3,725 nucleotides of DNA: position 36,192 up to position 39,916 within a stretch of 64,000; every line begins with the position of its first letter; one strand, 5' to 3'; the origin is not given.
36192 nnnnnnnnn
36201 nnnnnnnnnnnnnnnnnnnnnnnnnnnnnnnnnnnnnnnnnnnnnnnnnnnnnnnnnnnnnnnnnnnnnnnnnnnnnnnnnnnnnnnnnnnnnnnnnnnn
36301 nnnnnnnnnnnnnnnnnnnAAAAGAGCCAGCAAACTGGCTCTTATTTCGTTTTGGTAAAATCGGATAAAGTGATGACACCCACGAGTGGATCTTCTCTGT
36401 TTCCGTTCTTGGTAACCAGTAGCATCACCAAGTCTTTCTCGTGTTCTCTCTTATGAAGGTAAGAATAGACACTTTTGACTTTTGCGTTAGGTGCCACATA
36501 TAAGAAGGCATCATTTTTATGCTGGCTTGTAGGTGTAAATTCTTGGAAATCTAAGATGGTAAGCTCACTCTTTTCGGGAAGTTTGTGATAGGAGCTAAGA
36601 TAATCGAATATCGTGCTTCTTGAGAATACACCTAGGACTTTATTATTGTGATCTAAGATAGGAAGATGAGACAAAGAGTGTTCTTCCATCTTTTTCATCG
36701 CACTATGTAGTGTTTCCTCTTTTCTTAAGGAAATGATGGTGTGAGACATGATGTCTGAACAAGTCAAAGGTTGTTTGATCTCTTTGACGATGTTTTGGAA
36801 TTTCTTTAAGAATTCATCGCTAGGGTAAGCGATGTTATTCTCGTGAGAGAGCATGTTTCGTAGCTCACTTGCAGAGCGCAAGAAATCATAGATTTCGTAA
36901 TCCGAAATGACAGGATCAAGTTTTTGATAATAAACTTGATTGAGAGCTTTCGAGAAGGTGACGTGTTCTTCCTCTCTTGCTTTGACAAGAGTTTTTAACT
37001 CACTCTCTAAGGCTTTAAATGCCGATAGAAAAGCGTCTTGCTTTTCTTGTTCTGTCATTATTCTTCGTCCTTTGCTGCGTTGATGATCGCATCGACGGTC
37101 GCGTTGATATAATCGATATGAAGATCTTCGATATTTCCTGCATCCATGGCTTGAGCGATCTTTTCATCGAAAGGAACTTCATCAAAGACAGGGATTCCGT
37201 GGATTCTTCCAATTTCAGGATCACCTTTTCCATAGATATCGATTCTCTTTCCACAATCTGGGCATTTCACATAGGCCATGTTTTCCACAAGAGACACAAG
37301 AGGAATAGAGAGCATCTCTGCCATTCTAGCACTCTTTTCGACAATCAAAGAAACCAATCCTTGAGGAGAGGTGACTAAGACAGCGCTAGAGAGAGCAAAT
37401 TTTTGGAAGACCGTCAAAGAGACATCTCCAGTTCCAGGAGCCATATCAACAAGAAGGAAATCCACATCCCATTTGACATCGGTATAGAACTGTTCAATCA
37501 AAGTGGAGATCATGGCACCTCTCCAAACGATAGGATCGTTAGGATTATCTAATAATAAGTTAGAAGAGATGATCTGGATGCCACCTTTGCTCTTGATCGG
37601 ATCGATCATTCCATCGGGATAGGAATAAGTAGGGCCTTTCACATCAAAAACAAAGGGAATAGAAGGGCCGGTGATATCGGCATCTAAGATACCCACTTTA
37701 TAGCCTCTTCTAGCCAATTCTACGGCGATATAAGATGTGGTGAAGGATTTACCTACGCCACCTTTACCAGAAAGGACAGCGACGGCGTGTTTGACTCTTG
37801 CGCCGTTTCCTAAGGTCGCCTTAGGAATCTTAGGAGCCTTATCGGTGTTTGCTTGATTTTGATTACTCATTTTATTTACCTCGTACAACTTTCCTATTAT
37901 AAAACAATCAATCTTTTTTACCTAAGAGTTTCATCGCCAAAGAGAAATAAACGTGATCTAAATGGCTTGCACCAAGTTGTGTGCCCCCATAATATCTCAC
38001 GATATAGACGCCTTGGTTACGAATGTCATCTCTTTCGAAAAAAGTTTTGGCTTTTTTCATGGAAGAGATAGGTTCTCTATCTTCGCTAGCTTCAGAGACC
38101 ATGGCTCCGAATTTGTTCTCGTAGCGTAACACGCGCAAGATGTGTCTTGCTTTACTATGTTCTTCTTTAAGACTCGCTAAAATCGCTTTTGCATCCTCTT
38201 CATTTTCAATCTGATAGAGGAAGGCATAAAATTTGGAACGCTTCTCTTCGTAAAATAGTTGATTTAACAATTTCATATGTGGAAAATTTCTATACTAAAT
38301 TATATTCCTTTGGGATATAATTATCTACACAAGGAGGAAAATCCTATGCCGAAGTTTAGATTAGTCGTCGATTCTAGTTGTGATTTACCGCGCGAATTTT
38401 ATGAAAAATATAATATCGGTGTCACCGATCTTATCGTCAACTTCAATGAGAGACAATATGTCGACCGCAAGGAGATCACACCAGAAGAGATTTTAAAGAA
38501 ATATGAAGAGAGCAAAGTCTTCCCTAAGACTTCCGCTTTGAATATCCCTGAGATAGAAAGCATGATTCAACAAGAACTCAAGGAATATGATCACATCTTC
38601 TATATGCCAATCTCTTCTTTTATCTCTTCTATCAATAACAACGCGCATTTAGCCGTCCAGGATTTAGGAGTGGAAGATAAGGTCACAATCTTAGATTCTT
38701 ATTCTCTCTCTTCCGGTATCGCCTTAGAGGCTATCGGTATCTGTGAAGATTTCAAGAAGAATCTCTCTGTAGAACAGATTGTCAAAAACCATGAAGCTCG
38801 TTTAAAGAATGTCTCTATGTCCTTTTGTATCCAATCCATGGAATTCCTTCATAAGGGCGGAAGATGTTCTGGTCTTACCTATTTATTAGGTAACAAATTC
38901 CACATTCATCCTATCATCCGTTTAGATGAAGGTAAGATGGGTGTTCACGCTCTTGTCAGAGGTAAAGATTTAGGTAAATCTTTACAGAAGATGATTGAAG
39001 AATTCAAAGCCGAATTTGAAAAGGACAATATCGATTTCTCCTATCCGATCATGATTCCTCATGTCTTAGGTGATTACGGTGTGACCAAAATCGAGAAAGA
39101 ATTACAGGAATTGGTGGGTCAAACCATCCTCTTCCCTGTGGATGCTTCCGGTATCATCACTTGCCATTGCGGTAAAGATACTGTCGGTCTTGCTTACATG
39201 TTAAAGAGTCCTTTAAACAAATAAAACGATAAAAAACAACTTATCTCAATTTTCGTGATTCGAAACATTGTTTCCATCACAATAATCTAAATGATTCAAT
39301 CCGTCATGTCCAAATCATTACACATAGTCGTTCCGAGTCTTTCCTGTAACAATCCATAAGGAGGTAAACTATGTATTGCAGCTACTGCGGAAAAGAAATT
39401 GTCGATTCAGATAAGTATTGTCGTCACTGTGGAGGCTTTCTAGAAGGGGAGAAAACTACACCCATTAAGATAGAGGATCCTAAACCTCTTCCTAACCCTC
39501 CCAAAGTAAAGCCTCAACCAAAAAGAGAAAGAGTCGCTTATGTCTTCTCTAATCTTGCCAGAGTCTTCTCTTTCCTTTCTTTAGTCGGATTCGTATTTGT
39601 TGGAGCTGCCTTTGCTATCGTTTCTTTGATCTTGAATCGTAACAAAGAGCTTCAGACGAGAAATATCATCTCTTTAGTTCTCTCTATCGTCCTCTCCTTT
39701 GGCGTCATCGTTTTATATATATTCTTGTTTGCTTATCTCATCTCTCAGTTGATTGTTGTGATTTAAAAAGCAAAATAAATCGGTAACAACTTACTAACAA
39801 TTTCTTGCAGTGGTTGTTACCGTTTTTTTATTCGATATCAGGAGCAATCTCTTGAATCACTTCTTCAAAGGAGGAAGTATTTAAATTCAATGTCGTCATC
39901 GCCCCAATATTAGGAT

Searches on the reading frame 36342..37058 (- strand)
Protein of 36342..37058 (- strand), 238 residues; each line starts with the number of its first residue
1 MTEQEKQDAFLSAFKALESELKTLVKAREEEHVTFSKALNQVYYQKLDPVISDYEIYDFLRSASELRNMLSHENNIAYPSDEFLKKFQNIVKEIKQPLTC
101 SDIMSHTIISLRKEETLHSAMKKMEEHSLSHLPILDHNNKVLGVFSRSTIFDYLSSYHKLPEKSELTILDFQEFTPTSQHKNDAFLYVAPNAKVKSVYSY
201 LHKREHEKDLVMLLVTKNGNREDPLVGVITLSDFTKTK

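Call 45: search_protein_families(library=pfam, proteins=[window:36342-37058:-], max_evalue=0.001)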
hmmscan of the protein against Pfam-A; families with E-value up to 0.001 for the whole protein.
window:36342-37058:- (238 aa): 1 family
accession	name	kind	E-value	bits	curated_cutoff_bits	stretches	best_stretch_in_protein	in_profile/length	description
PF00571.33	CBS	-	1.6e-16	60.8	24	1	101-155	2-56/57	CBS domain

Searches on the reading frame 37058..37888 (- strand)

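Call 45: search_protein_families(library=pfam, proteins=[window:37058-37888:-], max_evalue=0.001)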
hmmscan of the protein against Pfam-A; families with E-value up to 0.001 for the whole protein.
window:37058-37888:- (276 aa): 8 families
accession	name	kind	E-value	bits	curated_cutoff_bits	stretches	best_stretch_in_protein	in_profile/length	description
PF10609.15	ParA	-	2.2e-74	250.4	27.1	1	32-252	2-223/246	NUBPL iron-transfer P-loop NTPase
PF01656.29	CbiA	-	1.7e-10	41.4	25.4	1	36-77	1-42/125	CobQ/CobB/MinD/ParA nucleotide binding domain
PF13614.12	AAA_31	-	1.3e-07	32.1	27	1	35-72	3-40/177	AAA domain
PF09140.17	MipZ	-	2.2e-05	24.4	20.7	1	35-77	2-44/262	ATPase MipZ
PF13481.12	AAA_25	-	0.00013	22.1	27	1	12-62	11-60/195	AAA domain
PF02374.21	ArsA_ATPase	-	0.00018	21.2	24.3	1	37-71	4-38/305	Anion-transporting ATPase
PF00142.24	Fer4_NifH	-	0.00062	19.8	25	0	39-72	5-38/271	4Fe-4S iron sulfur cluster binding proteins, NifH/frxC family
PF03308.22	MeaB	-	0.00088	18.8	23.1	0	37-73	36-72/273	Methylmalonyl Co-A mutase-associated GTPase MeaB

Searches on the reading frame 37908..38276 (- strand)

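Call 45: search_protein_families(library=pfam, proteins=[window:37908-38276:-], max_evalue=0.001)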
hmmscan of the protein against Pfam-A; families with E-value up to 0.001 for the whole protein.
window:37908-38276:- (122 aa): 1 family
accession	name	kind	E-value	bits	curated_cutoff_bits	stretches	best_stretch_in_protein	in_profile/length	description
PF01205.25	UPF0029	-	4e-19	69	27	1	12-114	1-103/107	Uncharacterized protein family UPF0029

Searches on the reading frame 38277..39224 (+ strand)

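Call 45: search_protein_families(library=pfam, proteins=[window:38277-39224:+], max_evalue=0.001)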
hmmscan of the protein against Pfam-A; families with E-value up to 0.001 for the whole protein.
window:38277-39224:+ (315 aa): 1 family
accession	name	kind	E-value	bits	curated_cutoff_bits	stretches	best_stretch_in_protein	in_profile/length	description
PF02645.21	DegV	-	1.1e-56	192.7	27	1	26-308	1-278/280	Uncharacterised protein, DegV family COG1307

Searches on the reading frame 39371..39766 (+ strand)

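Call 45: search_protein_families(library=pfam, proteins=[window:39371-39766:+], max_evalue=0.001)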
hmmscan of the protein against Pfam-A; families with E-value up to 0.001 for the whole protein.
window:39371-39766:+ (131 aa): 3 families
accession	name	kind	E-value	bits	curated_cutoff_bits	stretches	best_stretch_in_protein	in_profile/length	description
PF13240.11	Zn_Ribbon_1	-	6.4e-07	29.4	25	1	2-21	1-20/23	zinc-ribbon domain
PF13248.11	Zn_ribbon_3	-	5e-05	23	27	1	2-21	4-23/26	zinc-ribbon domain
PF07331.16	TctB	-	0.00045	20.8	29.1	1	49-122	63-130/137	Tripartite tricarboxylate transporter TctB family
